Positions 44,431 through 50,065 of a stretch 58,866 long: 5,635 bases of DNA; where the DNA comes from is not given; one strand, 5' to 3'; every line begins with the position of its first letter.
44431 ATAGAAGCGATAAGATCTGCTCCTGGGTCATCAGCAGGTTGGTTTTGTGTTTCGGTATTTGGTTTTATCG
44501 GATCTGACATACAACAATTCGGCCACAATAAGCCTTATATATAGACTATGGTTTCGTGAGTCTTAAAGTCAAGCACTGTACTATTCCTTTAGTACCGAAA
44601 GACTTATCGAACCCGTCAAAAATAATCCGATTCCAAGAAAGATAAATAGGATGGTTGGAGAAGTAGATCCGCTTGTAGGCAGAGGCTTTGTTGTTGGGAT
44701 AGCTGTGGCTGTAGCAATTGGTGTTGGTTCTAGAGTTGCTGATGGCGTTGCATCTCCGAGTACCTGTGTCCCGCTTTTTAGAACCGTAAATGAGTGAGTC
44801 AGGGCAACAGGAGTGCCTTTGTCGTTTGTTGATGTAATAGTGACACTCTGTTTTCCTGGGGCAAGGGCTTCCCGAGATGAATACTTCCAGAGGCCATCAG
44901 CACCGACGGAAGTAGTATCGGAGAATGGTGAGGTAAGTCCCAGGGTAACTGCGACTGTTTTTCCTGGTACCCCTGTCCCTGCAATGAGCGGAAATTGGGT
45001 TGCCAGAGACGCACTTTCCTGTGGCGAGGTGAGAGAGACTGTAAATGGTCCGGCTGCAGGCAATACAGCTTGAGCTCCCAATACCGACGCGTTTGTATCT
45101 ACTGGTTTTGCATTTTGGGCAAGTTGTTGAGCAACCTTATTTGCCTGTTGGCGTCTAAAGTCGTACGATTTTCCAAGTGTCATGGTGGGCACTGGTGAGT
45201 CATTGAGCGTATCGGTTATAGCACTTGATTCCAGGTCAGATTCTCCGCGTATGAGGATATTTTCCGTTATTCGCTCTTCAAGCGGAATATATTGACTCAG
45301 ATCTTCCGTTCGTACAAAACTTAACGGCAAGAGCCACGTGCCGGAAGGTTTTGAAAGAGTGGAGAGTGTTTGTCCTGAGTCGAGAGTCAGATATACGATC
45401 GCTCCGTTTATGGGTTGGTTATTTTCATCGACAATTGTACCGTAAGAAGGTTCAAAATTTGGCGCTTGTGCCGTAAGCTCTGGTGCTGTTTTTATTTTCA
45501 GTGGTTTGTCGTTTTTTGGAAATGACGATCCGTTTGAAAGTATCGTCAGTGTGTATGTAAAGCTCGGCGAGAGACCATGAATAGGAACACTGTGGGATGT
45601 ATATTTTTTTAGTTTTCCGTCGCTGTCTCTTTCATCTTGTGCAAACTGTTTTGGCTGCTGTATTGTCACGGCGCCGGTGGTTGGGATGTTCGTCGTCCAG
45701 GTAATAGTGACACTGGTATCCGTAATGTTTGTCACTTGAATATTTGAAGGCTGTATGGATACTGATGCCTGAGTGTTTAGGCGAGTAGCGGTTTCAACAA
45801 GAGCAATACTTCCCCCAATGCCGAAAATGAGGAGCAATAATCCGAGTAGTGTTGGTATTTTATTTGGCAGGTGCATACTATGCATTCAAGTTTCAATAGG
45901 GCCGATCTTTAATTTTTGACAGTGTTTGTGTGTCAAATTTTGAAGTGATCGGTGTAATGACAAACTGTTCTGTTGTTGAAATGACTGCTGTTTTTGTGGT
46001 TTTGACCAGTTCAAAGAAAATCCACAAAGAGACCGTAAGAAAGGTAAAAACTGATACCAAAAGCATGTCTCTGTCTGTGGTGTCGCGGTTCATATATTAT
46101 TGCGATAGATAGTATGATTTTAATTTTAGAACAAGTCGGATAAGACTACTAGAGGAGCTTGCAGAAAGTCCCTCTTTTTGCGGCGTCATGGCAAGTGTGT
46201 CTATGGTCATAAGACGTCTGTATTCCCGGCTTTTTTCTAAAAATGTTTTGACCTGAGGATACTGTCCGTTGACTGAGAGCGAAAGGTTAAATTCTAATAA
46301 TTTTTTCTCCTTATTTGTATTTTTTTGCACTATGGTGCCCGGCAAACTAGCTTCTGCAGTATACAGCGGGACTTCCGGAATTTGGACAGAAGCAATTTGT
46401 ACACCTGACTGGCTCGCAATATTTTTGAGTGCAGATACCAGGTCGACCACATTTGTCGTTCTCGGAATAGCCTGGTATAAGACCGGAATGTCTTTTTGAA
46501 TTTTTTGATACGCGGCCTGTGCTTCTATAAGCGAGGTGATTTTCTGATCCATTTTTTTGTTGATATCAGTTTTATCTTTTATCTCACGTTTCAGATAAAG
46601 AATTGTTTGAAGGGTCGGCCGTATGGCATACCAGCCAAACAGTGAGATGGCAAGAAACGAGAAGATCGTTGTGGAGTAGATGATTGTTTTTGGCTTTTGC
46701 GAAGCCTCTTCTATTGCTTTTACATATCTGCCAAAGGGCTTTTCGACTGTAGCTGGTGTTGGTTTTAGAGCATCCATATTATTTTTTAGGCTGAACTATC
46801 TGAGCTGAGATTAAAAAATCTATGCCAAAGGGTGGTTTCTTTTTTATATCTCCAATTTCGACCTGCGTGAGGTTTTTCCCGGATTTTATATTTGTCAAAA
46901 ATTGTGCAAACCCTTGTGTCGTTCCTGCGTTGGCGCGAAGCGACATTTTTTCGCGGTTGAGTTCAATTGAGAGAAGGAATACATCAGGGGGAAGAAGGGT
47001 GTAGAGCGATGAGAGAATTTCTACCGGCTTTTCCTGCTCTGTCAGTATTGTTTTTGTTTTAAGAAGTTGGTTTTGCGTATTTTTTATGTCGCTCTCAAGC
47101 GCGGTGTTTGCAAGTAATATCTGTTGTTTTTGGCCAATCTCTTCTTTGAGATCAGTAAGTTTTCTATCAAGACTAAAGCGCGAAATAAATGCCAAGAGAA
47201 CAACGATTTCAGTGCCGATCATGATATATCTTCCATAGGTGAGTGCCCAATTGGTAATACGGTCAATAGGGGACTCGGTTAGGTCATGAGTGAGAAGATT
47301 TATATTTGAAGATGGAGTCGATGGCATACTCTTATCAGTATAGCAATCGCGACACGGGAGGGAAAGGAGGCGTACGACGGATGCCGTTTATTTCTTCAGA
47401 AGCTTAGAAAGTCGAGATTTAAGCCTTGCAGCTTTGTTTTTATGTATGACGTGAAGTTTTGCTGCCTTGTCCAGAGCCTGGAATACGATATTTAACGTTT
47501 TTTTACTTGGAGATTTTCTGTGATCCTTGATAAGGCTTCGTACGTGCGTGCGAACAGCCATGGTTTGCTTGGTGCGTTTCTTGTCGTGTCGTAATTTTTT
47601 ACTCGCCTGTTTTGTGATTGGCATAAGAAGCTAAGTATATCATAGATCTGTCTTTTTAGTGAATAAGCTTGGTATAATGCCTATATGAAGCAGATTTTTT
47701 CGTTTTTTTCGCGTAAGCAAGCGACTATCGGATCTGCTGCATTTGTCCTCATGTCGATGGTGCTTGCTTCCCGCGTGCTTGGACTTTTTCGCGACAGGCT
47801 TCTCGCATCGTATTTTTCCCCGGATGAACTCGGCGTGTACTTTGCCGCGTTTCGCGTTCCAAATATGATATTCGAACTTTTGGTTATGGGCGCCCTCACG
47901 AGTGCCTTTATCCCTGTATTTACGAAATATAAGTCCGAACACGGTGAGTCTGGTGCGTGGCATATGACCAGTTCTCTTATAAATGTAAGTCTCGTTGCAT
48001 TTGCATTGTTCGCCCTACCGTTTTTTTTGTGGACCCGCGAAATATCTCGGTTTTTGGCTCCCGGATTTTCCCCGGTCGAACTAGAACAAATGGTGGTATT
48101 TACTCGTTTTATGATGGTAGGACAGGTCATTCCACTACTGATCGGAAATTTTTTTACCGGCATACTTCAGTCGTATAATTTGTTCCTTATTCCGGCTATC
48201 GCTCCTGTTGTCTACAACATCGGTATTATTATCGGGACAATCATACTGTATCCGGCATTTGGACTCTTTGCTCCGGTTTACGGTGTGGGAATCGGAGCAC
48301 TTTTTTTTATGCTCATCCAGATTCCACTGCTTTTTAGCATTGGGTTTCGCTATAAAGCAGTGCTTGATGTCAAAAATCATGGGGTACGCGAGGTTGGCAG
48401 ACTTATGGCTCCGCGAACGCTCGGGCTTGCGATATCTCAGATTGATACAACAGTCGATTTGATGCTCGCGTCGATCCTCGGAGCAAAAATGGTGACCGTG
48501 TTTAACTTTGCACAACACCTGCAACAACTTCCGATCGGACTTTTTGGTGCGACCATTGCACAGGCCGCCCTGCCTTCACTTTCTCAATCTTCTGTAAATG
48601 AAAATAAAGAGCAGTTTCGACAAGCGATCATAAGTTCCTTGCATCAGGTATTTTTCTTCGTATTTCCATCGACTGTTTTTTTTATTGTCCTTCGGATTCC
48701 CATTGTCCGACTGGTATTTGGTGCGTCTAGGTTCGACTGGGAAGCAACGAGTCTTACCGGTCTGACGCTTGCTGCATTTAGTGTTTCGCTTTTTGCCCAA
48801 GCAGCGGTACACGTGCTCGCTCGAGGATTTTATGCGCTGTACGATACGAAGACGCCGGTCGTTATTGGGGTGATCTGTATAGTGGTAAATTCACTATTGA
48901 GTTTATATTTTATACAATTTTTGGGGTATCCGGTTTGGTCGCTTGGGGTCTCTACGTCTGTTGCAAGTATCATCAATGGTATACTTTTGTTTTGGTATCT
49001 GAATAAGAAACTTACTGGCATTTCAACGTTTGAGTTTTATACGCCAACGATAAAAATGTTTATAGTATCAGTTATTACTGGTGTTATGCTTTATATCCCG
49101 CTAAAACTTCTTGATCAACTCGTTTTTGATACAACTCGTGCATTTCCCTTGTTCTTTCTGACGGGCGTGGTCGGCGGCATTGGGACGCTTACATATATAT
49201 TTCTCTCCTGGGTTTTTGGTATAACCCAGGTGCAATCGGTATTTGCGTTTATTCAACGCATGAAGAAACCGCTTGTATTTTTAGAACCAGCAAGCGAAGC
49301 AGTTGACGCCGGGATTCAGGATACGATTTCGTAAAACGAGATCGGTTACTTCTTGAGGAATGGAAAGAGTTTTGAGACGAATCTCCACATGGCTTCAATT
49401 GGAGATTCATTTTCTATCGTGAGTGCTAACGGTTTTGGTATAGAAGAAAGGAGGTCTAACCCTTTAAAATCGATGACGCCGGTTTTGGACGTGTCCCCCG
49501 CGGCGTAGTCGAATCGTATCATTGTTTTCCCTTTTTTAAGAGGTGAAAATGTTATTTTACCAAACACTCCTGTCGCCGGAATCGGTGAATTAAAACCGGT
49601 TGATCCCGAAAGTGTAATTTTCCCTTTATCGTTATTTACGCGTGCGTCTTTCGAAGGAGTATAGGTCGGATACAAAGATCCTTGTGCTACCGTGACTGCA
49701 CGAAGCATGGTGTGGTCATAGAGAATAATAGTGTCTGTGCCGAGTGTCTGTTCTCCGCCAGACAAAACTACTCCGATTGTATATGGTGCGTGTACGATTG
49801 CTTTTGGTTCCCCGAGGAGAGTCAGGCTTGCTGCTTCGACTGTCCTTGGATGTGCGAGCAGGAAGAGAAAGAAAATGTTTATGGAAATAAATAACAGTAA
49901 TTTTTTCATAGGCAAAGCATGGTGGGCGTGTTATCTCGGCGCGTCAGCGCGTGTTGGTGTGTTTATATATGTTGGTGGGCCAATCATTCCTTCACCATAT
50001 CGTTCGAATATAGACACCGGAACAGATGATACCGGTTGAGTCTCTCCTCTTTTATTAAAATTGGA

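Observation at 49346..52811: Cellulosome-style cassette: anchored cohesin scaffold, GH39-like hydrolase, dockerin-like module, second cohesin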

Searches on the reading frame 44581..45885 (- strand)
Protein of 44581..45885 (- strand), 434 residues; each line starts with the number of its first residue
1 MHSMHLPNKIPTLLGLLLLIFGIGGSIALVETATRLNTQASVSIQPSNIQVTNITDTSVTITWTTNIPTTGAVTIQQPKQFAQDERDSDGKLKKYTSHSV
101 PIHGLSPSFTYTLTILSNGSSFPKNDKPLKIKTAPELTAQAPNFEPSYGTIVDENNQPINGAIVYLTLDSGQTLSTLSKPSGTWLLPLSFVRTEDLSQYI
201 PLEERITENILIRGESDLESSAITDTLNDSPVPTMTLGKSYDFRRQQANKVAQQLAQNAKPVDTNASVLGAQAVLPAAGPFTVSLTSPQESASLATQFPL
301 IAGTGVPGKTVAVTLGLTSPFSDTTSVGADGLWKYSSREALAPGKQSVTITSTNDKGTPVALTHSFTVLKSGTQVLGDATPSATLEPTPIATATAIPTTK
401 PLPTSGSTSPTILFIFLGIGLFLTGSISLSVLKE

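Call 25: search_protein_families(library=pfam, proteins=[window:44581-45885:-], max_evalue=0.01)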
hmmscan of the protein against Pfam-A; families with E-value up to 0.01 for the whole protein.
window:44581-45885:- (434 aa): 4 families
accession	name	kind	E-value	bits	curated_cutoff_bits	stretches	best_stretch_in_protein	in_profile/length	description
PF00041.27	fn3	-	3e-06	27.8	25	1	45-117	2-68/84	Fibronectin type III domain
PF16656.11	Pur_ac_phosph_N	-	8.9e-06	26.6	30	1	48-119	5-82/93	Purple acid Phosphatase, N-terminal domain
PF13620.12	CarboxypepD_reg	-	0.00019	22.1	32.3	1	149-187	4-43/82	Carboxypeptidase regulatory-like domain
PF19077.6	Big_13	-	0.0054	17.6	27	1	299-366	29-98/102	Bacterial Ig-like domain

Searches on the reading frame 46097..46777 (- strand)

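Call 25: search_protein_families(library=pfam, proteins=[window:46097-46777:-], max_evalue=0.01)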
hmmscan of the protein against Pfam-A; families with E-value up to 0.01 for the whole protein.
window:46097-46777:- (226 aa): 2 families
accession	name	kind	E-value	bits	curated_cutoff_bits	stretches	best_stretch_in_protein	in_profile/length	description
PF04350.18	PilO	-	1.2e-09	38.9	22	2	152-222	76-141/145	Pilus assembly protein, PilO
PF10741.14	T2SSM_b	-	7.3e-06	26.3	21.7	1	107-209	13-97/111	Type II secretion system (T2SS), protein M subtype b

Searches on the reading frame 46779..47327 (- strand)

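Call 25: search_protein_families(library=pfam, proteins=[window:46779-47327:-], max_evalue=0.01)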
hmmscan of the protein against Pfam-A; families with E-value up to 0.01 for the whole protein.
window:46779-47327:- (182 aa): 1 family
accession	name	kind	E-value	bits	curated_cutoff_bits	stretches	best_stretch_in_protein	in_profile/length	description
PF05137.18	PilN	-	2.3e-06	28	22.8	1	104-176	2-77/78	Fimbrial assembly protein (PilN)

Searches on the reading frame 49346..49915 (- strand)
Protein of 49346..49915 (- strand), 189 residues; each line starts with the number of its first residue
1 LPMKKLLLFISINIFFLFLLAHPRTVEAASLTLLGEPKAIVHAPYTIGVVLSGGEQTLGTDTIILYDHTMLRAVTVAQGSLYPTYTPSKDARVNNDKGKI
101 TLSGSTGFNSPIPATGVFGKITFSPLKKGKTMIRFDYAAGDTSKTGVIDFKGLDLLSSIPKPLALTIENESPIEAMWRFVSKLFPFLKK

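Call 6: search_protein_families(library=pfam, proteins=[window:49346-49915:-], max_evalue=1)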
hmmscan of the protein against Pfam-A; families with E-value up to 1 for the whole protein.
window:49346-49915:- (189 aa): 1 family
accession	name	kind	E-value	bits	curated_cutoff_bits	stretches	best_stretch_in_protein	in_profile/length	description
PF00963.24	Cohesin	-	4.1e-08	34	24.1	1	49-144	20-123/139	Cohesin domain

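Call 7: search_protein_families(library=ncbifam, proteins=[window:49346-49915:-], max_evalue=1)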
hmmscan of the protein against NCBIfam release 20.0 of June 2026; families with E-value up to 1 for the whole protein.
window:49346-49915:- (189 aa): 0 families

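Call 27: find_homologous_proteins(query=window:49346-49915:-)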
Query window:49346-49915:- (189 aa): 8 proteins with E <= 0.001 among 457 candidates.
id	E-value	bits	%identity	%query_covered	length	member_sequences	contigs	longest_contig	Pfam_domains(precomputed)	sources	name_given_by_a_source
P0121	1.1e-116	405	100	99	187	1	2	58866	PF00963.25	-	-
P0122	3.3e-79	283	67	99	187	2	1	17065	PF00963.25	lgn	-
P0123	2.6e-75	270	70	87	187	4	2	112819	PF00963.25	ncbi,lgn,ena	-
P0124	1.8e-60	222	60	85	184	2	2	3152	PF00963.25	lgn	-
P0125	1.2e-58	216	60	83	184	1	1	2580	PF00963.25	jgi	jgi:hypothetical protein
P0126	1.7e-35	140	42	98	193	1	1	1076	PF00963.25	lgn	-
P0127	1.3e-34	138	42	92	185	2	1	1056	PF00963.25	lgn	-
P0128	3.2e-34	136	42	92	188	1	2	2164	PF00963.25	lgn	-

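Call 28: find_encoding_contigs(protein=P0123, flank=7000, max_places=2)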
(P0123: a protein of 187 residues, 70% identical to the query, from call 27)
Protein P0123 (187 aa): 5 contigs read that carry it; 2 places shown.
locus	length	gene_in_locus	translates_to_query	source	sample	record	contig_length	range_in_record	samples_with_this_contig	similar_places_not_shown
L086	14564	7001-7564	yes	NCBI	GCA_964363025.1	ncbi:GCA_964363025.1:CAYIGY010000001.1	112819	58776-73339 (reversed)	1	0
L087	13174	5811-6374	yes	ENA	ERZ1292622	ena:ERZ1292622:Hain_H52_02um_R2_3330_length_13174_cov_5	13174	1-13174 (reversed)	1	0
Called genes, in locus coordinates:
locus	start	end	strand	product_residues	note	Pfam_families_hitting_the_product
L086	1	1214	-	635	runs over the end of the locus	PF00012:HSP70, PF06723:MreB_Mbl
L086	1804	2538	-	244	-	PF01628:HrcA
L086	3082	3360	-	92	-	-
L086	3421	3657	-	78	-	-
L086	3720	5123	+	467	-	PF01229:Glyco_hydro_39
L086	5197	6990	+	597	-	PF00404:Dockerin_1 (faint)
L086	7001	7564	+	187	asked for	PF00963:Cohesin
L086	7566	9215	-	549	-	PF03023:MurJ, PF13440:Polysacc_synt_3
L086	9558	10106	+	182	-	PF05137:PilN (weak)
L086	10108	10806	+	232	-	PF04350:PilO (faint)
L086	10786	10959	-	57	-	-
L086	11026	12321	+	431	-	PF00041:fn3 (weak), PF16656:Pur_ac_phosph_N (weak)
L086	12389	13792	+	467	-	-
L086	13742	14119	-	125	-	-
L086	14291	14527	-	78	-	-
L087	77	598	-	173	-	PF01025:GrpE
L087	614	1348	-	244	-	PF01628:HrcA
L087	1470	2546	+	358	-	PF00963:Cohesin, PF19077:Big_13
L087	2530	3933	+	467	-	PF01229:Glyco_hydro_39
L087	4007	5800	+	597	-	PF00404:Dockerin_1 (faint)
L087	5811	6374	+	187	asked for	PF00963:Cohesin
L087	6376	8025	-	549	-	PF03023:MurJ, PF13440:Polysacc_synt_3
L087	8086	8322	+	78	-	PF01649:Ribosomal_S20p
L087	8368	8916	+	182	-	PF05137:PilN (weak)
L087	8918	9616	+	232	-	PF04350:PilO (faint)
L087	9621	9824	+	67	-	-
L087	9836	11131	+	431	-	PF00041:fn3 (weak), PF16656:Pur_ac_phosph_N (weak)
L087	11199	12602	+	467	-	-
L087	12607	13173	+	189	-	?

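Call 29: find_encoding_contigs(protein=P0124, flank=5000, max_places=2)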
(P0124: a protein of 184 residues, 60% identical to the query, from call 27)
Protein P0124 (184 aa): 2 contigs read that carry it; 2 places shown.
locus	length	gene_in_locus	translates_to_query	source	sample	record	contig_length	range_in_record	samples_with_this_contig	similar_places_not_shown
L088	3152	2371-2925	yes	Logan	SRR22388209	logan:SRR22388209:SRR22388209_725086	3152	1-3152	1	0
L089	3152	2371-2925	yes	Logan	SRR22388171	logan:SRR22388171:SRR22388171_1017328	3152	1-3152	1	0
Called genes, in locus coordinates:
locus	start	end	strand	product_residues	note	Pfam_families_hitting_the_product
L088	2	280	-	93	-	?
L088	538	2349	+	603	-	-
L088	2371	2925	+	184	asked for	PF00963:Cohesin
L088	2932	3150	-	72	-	?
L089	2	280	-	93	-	?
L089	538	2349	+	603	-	-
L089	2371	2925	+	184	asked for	PF00963:Cohesin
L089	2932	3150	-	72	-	?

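Call 30: find_encoding_contigs(protein=P0128, flank=5000, max_places=2)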
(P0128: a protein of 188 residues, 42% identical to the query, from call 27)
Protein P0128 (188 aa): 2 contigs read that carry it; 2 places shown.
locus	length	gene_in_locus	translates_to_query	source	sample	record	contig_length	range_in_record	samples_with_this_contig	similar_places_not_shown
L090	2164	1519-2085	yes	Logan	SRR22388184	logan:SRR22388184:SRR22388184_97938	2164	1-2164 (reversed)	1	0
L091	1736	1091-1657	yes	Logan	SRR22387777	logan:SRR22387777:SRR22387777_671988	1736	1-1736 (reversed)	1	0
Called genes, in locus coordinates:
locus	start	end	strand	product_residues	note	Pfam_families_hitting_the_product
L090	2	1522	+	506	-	?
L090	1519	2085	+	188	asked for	PF00963:Cohesin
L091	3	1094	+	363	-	?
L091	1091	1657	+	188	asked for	PF00963:Cohesin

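Call 73: search_solved_structures(query=window:49346-49915:-, max_evalue=1)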
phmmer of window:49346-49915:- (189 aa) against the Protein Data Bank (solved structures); distinct sequences matched with E-value up to 1: 0.

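Call 75: search_solved_structures(query=A4, max_evalue=1)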
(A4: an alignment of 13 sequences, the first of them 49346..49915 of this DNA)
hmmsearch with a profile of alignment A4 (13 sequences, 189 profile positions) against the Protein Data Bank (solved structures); distinct sequences matched with E-value up to 1: 13.
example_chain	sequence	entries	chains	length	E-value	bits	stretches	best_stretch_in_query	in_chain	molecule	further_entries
5g5d_A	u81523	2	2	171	0.0001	25.3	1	26-76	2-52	CELLULOSOME ANCHORING PROTEIN COHESIN REGION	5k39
4ums_A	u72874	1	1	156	0.0016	21.3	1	60-133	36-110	CELLULOSOMAL ANCHORING SCAFFOLDIN B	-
3kcp_A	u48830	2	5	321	0.0032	20.3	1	23-126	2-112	Cellulosomal-scaffolding protein A | Cellulosome anchoring protein cohesin region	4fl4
1anu_A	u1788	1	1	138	0.0069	19.3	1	37-137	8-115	COHESIN-2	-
2ccl_A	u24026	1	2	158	0.0075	19.1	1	35-137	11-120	CELLULOSOMAL SCAFFOLDING PROTEIN A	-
1ohz_A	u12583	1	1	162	0.0081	19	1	35-137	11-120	CELLULOSOMAL SCAFFOLDING PROTEIN A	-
1aoh_A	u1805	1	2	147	0.023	17.5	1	33-127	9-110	Cellulosomal-scaffolding protein A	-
3ul4_A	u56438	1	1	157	0.042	16.7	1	31-131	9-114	Cellulosome-anchoring protein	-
4u3s_A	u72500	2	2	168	0.19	14.6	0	30-139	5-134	Cellulosomal scaffoldin adaptor protein B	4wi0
3fnk_A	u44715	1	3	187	0.32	13.8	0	23-84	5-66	Cellulosomal scaffoldin adaptor protein B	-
3l8q_A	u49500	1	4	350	0.35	13.7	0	23-84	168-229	Cellulosomal scaffoldin adaptor protein B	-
5m0y_A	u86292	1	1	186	0.5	13.2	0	26-82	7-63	Cellulosome anchoring protein cohesin region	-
3ghp_A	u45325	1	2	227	0.53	13.1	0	23-84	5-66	Cellulosomal scaffoldin adaptor protein B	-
